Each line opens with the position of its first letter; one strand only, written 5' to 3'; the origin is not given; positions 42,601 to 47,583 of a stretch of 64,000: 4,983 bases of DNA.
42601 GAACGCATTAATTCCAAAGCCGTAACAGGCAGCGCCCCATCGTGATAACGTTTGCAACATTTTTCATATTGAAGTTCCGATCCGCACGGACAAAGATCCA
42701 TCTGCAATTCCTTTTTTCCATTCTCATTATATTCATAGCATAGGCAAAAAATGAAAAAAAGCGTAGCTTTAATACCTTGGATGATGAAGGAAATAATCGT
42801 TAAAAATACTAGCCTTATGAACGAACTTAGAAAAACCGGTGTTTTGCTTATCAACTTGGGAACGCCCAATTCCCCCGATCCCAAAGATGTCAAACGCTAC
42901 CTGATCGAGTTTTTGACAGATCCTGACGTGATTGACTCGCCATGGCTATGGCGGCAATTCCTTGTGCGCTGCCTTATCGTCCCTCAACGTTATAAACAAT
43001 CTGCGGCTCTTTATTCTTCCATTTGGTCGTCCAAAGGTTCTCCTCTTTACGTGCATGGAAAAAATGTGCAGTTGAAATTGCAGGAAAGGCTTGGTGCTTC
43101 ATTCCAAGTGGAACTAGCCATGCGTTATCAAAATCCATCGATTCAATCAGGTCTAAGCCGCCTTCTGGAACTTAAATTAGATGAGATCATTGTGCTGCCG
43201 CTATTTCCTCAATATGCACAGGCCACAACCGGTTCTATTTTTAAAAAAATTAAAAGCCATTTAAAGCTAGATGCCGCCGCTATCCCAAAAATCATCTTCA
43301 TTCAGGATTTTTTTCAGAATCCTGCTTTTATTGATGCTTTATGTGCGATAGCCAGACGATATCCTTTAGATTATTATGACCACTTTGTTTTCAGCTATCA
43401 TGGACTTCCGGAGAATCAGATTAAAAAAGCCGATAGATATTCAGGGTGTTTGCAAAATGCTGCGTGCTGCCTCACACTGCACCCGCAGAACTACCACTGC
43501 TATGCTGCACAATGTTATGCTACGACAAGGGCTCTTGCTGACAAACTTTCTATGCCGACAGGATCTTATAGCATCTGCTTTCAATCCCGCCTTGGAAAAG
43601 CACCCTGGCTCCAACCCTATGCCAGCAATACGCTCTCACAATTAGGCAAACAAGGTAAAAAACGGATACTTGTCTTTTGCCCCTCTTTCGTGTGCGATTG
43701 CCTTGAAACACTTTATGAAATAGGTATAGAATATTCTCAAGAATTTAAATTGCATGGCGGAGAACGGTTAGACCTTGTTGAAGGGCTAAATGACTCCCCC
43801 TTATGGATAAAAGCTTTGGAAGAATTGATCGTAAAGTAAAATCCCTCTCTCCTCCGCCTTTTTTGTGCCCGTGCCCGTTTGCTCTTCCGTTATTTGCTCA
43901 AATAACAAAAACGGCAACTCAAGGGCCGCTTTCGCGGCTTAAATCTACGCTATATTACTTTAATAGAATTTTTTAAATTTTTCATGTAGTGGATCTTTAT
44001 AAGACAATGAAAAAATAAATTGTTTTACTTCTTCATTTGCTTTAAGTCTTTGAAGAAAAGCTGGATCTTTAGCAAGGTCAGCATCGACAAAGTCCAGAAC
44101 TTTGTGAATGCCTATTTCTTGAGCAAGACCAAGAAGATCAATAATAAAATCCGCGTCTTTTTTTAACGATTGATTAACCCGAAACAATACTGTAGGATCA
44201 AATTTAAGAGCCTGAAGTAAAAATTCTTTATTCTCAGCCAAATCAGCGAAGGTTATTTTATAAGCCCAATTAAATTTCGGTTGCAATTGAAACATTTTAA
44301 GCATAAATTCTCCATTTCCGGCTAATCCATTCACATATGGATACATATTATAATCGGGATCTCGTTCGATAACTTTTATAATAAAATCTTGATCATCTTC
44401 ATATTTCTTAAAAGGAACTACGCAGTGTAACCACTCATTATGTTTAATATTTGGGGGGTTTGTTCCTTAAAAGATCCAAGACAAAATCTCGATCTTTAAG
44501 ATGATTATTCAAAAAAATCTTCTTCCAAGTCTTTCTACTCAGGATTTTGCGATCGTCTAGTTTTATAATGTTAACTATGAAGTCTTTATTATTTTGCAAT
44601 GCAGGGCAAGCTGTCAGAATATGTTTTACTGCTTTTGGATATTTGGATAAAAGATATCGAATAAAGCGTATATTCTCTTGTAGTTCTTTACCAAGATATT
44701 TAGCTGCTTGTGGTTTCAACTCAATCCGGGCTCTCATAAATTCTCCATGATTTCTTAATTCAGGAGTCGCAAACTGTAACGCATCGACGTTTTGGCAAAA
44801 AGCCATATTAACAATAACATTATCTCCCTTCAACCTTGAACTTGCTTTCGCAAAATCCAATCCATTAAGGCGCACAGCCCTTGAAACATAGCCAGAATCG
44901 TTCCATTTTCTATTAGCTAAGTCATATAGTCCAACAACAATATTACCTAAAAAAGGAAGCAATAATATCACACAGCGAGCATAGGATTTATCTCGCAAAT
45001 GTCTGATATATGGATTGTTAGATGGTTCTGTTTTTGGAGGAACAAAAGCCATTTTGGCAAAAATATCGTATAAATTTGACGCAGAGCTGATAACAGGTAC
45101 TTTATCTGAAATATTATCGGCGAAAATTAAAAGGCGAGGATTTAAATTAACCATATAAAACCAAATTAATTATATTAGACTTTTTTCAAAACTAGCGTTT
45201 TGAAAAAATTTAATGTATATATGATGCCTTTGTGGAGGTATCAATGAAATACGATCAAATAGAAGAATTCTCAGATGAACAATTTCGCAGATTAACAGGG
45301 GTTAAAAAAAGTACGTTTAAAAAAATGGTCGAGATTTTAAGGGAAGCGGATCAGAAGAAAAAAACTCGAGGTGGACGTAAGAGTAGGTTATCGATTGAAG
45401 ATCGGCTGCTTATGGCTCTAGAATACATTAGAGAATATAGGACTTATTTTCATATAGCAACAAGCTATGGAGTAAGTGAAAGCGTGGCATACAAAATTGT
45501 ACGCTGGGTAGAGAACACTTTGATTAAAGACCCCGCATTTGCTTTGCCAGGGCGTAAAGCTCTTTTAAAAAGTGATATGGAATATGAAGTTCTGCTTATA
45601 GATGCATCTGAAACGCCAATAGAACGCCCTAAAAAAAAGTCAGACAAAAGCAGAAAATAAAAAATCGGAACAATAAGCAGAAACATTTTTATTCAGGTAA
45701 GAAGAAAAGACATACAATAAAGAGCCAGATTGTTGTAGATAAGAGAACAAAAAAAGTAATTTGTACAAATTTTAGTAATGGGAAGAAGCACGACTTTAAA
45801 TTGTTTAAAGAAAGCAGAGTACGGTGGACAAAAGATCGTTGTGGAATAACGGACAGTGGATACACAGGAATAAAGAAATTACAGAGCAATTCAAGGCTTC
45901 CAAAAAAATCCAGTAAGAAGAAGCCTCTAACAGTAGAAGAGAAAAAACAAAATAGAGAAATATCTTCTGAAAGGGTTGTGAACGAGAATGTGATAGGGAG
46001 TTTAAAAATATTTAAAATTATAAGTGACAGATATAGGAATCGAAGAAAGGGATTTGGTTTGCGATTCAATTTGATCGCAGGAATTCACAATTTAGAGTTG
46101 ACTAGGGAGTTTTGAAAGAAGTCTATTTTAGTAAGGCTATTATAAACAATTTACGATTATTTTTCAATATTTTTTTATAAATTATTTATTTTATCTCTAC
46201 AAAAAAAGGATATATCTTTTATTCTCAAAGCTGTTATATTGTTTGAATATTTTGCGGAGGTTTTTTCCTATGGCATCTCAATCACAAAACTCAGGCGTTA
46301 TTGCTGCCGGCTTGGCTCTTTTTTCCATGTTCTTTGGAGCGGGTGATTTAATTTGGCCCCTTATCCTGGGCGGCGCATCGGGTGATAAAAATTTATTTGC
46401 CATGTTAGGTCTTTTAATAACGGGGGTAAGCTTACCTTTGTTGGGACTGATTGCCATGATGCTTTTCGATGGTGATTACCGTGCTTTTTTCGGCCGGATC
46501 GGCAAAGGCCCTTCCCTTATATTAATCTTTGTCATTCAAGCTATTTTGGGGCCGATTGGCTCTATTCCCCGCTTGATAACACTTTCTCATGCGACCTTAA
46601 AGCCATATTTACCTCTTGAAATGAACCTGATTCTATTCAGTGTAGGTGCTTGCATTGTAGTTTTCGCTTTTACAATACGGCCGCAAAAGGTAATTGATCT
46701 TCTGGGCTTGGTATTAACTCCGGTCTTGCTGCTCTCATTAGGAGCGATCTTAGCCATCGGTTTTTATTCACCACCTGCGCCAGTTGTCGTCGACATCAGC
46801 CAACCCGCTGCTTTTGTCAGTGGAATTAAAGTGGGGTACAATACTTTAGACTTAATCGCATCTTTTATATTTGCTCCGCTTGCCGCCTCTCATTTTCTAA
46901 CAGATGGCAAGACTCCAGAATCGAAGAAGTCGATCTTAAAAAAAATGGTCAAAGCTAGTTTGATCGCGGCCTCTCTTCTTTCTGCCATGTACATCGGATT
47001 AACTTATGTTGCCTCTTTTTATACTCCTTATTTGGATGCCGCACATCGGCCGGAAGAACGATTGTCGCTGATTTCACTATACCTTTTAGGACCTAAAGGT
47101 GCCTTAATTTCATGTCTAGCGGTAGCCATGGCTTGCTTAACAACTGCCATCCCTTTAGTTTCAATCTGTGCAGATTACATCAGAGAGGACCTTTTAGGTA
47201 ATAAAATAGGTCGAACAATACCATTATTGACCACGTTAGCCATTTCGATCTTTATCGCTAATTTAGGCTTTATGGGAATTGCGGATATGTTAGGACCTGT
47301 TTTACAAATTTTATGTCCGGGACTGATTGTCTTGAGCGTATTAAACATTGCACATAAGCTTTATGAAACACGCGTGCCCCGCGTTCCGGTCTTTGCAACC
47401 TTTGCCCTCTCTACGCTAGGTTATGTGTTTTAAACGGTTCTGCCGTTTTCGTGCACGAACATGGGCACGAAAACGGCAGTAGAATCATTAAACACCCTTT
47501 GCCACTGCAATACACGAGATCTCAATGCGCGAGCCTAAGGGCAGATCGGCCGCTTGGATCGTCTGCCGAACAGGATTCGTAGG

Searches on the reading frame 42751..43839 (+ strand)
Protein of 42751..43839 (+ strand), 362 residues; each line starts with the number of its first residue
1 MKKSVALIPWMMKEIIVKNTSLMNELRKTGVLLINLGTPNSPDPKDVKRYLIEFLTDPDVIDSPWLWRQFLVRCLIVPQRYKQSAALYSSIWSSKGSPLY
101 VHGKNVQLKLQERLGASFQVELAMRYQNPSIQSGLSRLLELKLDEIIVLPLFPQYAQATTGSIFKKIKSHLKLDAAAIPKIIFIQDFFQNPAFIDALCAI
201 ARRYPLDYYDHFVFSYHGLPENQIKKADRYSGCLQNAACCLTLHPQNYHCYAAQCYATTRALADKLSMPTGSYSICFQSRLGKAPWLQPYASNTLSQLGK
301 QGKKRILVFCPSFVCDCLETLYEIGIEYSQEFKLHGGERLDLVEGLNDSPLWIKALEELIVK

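Call 73: search_protein_families(library=pfam, proteins=[window:42751-43839:+], max_evalue=0.0001)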
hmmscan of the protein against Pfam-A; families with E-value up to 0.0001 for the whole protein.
window:42751-43839:+ (362 aa): 2 families
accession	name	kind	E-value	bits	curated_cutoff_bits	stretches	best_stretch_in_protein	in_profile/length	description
PF00762.24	Ferrochelatase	-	3.9e-98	328.8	27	1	28-361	1-314/317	Ferrochelatase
PF01903.22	CbiX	-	8.5e-05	23.2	22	0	119-183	27-88/106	CbiX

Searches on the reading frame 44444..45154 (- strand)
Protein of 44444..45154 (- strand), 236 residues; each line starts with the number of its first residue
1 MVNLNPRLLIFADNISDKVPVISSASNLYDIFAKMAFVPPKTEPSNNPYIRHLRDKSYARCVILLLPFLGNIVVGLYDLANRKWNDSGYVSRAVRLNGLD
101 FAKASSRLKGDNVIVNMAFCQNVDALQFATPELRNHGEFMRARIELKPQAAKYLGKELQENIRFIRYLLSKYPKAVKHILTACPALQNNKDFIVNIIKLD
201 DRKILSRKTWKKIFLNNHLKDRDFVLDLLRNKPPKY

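Call 73: search_protein_families(library=pfam, proteins=[window:44444-45154:-], max_evalue=0.0001)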
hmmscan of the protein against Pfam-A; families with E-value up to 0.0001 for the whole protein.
window:44444-45154:- (236 aa): 1 family
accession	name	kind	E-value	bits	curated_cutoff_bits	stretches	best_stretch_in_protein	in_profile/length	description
PF13475.11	DUF4116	-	9.9e-16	57.5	24.9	1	90-134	5-49/49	Domain of unknown function (DUF4116)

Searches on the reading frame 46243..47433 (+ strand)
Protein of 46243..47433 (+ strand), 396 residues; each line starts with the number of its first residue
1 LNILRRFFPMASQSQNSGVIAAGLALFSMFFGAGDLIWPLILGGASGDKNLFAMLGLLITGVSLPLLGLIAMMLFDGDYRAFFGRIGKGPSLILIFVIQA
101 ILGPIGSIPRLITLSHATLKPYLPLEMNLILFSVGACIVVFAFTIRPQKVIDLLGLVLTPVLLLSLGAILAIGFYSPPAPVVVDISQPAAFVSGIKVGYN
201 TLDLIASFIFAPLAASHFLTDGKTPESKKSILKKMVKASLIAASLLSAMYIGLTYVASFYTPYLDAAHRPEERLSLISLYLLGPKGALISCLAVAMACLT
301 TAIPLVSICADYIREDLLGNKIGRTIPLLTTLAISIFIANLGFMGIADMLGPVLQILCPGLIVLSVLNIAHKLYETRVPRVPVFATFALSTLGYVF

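Call 17: search_protein_families(library=pfam, proteins=[window:46243-47433:+], max_evalue=0.00001)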
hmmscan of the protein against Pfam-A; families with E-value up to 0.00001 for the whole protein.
window:46243-47433:+ (396 aa): 1 family
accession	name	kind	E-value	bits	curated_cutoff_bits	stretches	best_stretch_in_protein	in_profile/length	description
PF05525.19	Branch_AA_trans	-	2e-61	208.7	22.3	1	18-390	4-380/429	Branched-chain amino acid transport protein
